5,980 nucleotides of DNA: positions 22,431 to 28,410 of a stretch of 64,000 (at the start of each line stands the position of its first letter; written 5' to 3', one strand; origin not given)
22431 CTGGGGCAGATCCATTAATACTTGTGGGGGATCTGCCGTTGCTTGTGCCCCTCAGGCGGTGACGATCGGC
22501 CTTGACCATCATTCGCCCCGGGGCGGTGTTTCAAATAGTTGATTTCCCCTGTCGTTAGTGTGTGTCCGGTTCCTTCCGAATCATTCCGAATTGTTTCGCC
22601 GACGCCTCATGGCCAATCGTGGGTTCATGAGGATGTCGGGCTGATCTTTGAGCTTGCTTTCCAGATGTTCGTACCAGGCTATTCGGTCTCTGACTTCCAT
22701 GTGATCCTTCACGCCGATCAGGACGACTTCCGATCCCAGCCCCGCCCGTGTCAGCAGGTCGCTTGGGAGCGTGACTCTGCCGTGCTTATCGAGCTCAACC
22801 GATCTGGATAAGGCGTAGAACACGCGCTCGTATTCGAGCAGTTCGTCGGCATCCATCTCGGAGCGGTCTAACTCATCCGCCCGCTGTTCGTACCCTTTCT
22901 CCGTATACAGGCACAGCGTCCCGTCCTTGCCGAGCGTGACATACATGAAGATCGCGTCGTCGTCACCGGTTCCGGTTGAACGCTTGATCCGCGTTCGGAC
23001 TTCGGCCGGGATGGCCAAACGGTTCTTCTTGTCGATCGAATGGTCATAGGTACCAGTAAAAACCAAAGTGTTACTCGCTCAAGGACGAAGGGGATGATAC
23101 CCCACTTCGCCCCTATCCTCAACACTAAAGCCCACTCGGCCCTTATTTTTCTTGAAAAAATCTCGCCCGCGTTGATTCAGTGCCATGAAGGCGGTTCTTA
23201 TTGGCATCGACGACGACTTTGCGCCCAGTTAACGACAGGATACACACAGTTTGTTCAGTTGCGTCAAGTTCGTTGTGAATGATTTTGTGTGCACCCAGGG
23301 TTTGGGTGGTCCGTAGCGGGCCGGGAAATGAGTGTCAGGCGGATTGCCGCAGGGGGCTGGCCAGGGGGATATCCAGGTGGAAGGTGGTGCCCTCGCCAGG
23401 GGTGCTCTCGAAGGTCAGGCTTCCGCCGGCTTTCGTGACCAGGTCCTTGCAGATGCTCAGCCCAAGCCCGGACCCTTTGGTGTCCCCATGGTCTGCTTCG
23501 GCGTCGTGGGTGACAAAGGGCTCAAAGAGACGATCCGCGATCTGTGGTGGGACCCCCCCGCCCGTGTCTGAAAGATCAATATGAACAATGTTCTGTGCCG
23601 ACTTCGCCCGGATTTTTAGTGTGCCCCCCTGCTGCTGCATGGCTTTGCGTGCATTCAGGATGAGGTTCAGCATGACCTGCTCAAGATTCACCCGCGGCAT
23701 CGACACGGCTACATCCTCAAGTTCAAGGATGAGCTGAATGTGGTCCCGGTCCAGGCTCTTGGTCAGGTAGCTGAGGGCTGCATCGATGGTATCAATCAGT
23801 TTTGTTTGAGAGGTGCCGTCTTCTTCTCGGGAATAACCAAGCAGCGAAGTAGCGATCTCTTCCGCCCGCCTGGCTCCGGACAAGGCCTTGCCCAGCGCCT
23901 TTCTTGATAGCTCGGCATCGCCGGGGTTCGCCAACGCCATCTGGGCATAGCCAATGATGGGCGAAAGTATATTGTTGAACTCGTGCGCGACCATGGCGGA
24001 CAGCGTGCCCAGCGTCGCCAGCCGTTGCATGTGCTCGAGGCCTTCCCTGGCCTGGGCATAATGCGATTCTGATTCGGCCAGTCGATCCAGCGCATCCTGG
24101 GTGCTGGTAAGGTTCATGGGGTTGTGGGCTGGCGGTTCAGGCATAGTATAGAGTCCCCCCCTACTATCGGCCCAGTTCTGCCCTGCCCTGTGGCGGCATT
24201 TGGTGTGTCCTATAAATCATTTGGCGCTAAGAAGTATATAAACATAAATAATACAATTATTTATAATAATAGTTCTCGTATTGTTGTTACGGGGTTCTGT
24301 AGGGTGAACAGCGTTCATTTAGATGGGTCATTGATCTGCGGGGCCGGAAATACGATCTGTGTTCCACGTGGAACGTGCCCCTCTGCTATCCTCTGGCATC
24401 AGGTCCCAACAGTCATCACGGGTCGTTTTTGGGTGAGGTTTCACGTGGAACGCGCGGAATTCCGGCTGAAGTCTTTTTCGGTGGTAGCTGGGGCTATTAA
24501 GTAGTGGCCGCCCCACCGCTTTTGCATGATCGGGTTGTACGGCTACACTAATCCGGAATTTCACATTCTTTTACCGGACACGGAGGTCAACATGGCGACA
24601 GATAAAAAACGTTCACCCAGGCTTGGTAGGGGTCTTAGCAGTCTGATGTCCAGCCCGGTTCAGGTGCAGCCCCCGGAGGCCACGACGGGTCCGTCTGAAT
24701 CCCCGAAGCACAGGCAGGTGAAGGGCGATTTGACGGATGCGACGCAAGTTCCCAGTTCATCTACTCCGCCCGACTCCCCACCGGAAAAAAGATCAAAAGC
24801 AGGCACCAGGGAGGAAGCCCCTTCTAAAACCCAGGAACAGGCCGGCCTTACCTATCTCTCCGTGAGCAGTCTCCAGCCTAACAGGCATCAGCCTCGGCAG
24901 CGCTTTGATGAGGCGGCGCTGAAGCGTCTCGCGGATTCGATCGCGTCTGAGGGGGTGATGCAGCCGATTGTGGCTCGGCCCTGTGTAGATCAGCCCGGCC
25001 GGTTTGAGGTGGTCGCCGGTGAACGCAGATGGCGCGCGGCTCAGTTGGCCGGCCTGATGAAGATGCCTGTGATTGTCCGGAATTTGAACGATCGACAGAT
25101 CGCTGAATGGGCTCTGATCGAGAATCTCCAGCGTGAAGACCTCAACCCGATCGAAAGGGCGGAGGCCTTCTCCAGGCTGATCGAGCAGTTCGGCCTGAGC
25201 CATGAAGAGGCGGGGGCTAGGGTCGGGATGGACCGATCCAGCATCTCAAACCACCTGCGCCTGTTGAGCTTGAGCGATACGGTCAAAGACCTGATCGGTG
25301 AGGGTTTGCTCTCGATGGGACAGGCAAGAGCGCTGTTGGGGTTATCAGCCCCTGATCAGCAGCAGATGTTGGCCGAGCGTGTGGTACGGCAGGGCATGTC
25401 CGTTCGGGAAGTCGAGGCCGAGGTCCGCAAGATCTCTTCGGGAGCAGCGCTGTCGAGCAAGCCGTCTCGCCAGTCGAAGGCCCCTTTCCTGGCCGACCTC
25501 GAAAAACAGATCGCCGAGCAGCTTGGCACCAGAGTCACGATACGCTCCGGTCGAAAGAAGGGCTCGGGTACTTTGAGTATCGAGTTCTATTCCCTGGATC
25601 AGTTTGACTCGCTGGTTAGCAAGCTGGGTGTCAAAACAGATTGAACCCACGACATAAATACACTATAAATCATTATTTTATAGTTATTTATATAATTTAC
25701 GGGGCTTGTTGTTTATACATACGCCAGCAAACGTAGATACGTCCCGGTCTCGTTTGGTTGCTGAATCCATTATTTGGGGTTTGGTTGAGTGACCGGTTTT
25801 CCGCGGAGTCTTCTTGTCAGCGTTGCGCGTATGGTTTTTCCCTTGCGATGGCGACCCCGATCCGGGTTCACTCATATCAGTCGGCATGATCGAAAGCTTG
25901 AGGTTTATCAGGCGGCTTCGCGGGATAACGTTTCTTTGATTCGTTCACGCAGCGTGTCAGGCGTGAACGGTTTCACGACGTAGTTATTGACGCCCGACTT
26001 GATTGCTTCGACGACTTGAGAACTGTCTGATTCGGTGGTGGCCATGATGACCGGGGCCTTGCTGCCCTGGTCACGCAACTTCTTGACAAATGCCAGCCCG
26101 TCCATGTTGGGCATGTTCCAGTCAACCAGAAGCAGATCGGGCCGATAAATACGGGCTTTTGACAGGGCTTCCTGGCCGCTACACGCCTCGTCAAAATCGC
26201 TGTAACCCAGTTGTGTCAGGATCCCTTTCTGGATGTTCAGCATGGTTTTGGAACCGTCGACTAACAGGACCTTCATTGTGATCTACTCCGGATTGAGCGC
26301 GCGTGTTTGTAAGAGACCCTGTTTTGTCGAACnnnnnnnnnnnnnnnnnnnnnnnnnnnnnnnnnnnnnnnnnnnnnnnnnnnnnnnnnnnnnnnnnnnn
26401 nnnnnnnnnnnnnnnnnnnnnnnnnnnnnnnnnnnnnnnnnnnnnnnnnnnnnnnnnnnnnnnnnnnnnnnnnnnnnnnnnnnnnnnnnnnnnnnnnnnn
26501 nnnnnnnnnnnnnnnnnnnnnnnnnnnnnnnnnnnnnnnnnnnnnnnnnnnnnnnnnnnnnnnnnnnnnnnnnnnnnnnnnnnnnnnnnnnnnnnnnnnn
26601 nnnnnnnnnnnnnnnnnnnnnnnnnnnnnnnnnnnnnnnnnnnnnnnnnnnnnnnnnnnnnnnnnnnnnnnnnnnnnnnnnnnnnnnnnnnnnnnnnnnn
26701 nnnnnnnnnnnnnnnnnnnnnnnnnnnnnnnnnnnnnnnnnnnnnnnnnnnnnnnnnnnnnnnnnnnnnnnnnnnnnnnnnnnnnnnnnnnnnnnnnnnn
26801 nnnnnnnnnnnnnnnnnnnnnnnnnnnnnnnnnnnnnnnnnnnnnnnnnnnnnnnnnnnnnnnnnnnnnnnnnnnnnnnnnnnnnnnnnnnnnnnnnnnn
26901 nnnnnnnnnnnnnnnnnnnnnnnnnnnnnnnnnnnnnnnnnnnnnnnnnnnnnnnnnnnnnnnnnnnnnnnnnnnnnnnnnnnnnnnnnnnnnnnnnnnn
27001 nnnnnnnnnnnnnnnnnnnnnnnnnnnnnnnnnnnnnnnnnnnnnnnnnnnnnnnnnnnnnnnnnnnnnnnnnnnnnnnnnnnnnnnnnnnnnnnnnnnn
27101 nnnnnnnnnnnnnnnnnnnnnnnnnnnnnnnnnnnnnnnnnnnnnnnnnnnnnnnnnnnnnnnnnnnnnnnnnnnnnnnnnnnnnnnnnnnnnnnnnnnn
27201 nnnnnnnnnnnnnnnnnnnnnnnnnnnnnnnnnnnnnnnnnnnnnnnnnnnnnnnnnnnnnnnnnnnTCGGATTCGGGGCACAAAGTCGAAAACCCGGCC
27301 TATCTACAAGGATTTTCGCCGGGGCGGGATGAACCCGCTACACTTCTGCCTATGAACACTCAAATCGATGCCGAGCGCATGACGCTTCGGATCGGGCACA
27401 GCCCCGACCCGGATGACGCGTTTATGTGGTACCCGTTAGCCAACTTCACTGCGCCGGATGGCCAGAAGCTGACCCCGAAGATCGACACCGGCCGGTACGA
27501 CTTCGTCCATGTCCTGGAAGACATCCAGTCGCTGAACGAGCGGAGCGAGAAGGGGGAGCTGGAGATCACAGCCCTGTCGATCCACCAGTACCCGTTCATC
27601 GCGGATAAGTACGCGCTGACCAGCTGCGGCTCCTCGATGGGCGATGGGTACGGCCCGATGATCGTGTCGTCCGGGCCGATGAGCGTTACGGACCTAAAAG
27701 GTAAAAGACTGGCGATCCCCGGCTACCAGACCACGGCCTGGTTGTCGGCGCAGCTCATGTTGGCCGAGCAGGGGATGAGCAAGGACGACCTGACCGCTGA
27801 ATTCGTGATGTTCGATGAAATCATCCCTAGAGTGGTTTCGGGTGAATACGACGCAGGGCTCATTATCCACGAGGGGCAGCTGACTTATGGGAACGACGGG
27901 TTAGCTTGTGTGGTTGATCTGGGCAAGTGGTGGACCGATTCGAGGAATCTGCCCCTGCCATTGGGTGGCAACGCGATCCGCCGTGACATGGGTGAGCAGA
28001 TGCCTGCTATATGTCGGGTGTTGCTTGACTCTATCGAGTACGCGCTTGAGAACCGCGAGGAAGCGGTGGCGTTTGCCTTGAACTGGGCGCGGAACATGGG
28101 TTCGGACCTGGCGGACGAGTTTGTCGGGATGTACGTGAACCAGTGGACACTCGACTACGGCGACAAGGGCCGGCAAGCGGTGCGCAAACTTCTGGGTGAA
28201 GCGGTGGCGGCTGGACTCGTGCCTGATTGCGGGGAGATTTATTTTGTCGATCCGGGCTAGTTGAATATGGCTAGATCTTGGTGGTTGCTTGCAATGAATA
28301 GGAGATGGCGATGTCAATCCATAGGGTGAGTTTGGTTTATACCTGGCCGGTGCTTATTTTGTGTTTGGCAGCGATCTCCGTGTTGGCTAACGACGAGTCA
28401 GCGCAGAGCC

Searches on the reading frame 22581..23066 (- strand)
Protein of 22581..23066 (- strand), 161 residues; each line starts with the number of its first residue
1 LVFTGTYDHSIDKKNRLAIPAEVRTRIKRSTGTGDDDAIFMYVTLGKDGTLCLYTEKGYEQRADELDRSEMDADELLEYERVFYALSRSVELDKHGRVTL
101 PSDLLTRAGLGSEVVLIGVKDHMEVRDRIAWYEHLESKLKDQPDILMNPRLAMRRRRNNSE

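Call 28: search_protein_families(library=pfam, proteins=[window:22581-23066:-], max_evalue=0.01)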
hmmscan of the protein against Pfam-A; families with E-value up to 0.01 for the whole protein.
window:22581-23066:- (161 aa): 2 families
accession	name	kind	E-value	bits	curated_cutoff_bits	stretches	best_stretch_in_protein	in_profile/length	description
PF02381.23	MraZ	-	2.2e-20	72.8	23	2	89-136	7-54/72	MraZ protein, putative antitoxin-like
PF24115.1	DUF7389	-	0.0044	17.6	27.8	0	11-41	2-32/67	Domain of unknown function (DUF7389)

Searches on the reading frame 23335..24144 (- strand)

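Call 28: search_protein_families(library=pfam, proteins=[window:23335-24144:-], max_evalue=0.01)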
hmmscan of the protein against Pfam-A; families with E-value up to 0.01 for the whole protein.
window:23335-24144:- (269 aa): 3 families
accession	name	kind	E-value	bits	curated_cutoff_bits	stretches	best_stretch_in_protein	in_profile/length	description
PF02518.31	HATPase_c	-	5.3e-26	91.7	26.4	1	152-262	4-110/111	Histidine kinase-, DNA gyrase B-, and HSP90-like ATPase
PF00512.31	HisKA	-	1.3e-09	38.4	26.9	1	46-110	3-66/66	His Kinase A (phospho-acceptor) domain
PF14501.12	HATPase_c_5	-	0.0019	18.5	22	1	152-249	4-92/102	GHKL domain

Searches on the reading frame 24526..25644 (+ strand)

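Call 54: search_protein_families(library=pfam, proteins=[window:24526-25644:+], max_evalue=0.0001)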
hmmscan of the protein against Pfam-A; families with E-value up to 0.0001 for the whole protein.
window:24526-25644:+ (372 aa): 3 families
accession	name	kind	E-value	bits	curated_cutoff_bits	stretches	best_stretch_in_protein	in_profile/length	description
PF17762.8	HTH_ParB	-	7.8e-35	119.5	22.6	1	204-303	1-100/102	ParB HTH domain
PF02195.25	ParB_N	-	2.4e-32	111.3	26.3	1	109-202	4-95/95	ParB N-terminal domain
PF23552.2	ParB_C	-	2.2e-14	53.1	23.8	1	319-368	2-50/50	ParB dimerisation domain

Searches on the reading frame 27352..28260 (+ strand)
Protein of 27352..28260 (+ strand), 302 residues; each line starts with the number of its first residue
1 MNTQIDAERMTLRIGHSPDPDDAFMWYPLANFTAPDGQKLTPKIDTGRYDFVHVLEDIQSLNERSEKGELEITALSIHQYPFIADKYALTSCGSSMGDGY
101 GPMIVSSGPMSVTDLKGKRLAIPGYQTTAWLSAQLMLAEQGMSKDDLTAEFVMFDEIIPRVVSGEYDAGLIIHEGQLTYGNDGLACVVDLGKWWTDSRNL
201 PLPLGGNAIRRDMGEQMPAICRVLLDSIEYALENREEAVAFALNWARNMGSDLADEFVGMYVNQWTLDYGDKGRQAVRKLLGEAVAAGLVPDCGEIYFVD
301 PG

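Call 54: search_protein_families(library=pfam, proteins=[window:27352-28260:+], max_evalue=0.0001)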
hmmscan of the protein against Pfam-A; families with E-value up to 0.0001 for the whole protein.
window:27352-28260:+ (302 aa): 3 families
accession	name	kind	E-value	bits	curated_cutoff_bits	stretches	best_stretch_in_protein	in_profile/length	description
PF02621.19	VitK2_biosynth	-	9e-66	222.3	26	1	12-284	1-250/252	Menaquinone biosynthesis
PF12974.12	Phosphonate-bd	-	3.3e-07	30.4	27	1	53-173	34-164/242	ABC transporter, phosphonate, periplasmic substrate-binding protein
PF09084.16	NMT1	-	2.8e-06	27.8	20.5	1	109-238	85-216/216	NMT1/THI5 like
